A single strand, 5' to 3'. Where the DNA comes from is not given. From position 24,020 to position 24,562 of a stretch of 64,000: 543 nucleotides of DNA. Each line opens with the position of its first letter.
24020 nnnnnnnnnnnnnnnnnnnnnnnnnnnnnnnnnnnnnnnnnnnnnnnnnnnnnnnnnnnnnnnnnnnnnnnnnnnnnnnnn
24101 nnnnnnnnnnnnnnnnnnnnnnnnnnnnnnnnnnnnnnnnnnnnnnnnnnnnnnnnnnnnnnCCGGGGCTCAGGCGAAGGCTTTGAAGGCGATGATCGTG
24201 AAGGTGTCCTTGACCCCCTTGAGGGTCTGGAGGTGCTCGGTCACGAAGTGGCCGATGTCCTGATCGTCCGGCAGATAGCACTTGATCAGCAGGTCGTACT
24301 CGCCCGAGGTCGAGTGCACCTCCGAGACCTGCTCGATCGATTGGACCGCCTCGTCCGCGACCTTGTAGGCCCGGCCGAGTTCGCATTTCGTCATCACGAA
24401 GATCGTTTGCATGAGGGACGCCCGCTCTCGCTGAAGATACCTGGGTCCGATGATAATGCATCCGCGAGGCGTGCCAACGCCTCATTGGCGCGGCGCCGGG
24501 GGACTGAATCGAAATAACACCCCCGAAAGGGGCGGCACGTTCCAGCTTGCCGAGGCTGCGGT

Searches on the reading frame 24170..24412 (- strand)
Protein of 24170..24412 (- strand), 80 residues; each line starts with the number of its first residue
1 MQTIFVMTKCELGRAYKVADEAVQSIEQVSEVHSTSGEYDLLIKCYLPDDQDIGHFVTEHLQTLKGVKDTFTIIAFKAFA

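Call 8: search_protein_families(library=pfam, proteins=[window:24170-24412:-], max_evalue=0.00001)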
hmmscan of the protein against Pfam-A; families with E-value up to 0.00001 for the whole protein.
window:24170-24412:- (80 aa): 1 family
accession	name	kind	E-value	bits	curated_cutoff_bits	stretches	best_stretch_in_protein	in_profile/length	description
PF01037.27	AsnC_trans_reg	-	2.1e-16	60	25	1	14-77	9-72/73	Lrp/AsnC ligand binding domain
